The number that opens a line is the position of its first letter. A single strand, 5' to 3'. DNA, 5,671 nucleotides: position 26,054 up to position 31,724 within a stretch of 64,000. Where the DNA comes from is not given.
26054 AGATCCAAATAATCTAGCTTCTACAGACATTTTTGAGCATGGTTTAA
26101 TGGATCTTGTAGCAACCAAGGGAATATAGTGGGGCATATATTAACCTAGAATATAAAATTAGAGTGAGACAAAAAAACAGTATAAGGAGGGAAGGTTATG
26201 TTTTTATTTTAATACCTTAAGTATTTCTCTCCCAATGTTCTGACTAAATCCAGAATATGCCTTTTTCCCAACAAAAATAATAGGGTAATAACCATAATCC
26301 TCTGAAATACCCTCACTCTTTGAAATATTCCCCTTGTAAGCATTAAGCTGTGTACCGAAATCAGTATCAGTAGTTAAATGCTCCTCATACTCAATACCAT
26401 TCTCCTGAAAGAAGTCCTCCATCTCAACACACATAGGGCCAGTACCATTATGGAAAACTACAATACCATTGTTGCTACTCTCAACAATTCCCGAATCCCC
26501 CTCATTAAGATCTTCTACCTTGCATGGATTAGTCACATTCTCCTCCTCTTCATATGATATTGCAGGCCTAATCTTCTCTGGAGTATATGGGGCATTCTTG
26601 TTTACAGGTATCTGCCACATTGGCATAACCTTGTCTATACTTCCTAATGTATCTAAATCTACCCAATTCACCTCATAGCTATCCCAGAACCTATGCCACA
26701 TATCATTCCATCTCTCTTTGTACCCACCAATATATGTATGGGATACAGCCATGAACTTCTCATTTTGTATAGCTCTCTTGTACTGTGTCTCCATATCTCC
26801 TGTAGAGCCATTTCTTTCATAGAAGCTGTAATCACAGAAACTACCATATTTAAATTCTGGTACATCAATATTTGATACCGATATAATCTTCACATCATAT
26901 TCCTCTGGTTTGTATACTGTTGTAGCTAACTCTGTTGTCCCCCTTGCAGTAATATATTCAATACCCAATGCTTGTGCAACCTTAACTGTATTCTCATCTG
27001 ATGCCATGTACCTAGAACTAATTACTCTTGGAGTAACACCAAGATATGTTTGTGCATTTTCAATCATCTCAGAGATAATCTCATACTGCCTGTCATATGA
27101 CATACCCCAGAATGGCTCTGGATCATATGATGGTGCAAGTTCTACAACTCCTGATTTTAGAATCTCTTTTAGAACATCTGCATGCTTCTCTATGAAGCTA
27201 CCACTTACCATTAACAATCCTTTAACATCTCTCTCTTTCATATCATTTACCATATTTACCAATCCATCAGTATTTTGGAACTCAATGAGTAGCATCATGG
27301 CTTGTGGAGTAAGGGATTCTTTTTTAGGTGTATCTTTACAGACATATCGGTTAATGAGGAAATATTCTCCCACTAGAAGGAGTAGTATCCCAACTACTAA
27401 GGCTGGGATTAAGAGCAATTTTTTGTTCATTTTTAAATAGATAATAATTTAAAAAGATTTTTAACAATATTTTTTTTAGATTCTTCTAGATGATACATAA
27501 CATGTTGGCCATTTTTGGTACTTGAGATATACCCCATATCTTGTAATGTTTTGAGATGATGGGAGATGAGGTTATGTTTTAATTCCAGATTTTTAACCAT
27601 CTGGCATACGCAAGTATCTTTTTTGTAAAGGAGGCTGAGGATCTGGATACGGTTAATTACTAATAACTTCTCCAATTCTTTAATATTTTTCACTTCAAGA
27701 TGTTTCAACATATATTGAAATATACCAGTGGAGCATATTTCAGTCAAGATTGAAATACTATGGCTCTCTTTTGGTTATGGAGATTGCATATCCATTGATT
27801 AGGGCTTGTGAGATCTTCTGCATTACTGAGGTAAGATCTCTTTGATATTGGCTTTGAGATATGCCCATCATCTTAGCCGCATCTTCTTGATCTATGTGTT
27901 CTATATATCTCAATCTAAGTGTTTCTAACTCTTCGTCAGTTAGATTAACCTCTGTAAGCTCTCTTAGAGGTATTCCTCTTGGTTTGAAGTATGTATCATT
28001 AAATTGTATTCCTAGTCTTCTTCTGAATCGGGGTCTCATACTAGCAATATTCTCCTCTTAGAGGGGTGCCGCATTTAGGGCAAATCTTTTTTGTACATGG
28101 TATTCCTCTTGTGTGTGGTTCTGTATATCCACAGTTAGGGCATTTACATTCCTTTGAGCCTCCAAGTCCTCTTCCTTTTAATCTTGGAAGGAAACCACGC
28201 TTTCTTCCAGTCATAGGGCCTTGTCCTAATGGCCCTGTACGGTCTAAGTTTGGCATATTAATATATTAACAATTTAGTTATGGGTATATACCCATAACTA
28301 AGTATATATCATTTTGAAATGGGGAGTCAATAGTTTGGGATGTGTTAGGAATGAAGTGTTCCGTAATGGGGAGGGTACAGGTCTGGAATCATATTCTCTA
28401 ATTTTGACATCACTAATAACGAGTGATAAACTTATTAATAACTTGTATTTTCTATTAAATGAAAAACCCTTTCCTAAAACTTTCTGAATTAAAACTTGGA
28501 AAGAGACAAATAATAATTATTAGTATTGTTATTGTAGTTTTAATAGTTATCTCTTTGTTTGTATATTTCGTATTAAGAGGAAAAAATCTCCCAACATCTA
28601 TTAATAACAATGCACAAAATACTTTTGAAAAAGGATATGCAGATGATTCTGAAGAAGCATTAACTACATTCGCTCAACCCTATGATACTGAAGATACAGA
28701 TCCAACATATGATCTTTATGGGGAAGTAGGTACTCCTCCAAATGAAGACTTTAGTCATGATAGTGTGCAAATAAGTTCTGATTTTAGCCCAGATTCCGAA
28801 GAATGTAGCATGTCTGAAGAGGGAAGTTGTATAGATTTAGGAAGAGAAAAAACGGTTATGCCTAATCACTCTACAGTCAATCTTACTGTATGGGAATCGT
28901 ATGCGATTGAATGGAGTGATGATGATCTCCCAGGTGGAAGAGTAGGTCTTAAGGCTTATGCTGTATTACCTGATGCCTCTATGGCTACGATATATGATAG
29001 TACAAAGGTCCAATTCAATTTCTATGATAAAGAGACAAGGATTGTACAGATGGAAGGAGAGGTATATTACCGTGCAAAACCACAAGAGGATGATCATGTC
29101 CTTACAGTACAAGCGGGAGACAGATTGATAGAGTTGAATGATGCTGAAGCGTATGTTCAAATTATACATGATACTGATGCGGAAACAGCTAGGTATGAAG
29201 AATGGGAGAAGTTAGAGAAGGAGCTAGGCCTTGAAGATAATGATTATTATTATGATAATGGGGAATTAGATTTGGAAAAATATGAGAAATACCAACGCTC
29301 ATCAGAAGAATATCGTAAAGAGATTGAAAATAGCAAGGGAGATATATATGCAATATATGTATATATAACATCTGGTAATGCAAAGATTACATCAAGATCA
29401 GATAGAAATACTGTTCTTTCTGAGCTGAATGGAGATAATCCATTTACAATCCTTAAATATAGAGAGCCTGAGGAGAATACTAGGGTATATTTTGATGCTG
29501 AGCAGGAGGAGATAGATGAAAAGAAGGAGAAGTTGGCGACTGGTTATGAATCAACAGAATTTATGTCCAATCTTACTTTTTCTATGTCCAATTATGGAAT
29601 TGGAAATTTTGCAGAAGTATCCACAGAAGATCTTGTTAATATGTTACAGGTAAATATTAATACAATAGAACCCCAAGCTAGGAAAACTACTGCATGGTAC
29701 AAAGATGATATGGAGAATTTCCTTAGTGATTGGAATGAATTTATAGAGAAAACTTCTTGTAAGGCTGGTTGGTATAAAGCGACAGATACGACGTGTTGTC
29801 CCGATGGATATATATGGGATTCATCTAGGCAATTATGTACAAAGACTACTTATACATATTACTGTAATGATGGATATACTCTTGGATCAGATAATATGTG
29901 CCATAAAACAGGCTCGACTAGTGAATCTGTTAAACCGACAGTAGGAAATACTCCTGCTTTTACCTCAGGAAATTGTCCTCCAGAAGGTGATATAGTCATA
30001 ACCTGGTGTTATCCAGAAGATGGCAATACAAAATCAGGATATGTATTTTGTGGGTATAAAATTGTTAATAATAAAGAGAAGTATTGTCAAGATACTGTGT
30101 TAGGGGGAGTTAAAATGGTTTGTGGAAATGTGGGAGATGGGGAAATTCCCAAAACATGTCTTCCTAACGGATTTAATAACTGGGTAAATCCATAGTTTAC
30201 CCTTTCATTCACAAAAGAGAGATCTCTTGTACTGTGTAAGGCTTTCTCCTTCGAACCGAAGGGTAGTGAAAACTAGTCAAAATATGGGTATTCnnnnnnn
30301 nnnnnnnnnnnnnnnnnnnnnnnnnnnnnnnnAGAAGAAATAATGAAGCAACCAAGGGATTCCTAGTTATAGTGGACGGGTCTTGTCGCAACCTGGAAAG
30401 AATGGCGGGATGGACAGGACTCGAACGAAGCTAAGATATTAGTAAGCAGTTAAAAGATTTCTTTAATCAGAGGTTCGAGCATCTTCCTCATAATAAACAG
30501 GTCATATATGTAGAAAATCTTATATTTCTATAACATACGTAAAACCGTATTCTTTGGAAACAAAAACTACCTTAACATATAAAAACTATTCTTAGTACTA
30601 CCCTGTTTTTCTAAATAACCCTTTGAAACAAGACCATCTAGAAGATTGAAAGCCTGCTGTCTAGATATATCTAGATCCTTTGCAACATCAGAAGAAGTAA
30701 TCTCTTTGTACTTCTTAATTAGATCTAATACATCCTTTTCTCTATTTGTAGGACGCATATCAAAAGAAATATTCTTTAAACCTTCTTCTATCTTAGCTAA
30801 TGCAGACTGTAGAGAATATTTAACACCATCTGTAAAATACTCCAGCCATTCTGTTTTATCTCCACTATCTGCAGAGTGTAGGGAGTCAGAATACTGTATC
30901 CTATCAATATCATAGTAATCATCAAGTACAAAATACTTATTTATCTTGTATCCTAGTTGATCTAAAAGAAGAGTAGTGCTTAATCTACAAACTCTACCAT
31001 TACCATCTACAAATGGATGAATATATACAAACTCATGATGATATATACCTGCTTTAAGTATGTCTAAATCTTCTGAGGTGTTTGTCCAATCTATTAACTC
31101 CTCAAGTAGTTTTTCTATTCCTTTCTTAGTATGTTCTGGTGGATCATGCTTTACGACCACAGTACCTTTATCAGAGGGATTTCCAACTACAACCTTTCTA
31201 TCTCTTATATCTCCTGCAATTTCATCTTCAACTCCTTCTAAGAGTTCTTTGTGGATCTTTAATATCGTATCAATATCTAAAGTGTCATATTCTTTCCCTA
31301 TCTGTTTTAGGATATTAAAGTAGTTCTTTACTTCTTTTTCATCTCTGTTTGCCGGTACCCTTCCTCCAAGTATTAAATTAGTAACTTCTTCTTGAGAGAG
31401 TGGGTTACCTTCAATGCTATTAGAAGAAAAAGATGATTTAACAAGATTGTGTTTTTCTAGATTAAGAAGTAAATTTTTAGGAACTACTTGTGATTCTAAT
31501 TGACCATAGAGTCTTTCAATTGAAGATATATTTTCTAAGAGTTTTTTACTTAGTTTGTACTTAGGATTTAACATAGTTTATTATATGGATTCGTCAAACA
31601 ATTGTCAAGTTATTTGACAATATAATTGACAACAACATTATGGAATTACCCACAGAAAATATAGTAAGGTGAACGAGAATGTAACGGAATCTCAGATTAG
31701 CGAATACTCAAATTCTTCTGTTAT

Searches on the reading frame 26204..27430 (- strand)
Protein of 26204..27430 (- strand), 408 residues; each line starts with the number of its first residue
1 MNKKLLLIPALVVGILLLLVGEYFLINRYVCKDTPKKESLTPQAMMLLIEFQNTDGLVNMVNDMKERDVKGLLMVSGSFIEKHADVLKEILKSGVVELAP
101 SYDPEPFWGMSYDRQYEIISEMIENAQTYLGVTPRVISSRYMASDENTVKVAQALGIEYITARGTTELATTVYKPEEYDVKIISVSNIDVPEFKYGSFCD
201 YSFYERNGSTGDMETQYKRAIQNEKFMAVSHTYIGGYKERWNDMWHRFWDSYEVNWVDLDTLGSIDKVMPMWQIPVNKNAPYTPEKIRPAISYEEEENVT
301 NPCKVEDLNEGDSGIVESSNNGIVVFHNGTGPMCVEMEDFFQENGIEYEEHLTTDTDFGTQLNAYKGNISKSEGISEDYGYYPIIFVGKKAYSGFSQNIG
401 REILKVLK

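Call 68: search_protein_families(library=pfam, max_evalue=0.001, proteins=[window:26204-27430:-])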
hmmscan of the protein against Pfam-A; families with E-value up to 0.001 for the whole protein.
window:26204-27430:- (408 aa): 1 family
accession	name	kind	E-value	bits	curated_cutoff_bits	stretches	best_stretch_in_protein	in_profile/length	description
PF01522.26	Polysacc_deac_1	-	3.2e-08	34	23.1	1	58-159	22-123/124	Polysaccharide deacetylase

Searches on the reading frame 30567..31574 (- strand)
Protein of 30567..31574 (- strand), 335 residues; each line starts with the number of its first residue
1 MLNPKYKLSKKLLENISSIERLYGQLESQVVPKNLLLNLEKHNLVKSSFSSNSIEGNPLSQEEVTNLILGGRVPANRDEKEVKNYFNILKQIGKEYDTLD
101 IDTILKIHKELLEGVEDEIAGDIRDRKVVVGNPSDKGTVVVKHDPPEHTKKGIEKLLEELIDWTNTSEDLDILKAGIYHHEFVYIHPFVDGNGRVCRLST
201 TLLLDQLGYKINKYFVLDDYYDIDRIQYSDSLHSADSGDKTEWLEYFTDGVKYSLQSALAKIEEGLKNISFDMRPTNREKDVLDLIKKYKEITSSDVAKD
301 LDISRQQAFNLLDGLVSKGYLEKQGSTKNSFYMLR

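Call 44: search_protein_families(library=pfam, max_evalue=0.01, proteins=[window:30567-31574:-])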
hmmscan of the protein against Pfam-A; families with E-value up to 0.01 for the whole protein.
window:30567-31574:- (335 aa): 7 families
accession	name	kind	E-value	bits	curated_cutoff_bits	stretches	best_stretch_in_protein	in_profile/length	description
PF02661.23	Fic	-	5.2e-20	72.5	24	1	99-204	2-93/93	Fic/DOC family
PF12802.13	MarR_2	-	4e-06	27.3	27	1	277-326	5-55/61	MarR family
PF01978.25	TrmB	-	5.8e-05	23.3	25.6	1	285-330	17-61/68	Sugar-specific transcriptional regulator TrmB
PF01047.28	MarR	-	0.00016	21.9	24.6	1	279-329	5-55/59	MarR family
PF09339.16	HTH_IclR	-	0.00018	21.6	22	1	281-324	7-51/52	IclR helix-turn-helix domain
PF01399.33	PCI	-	0.00027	21.5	22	0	278-321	26-69/84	PCI domain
PF08100.18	Dimerisation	-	0.0083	16.4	25.6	0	281-332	29-81/93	O-methyltransferase dimerisation domain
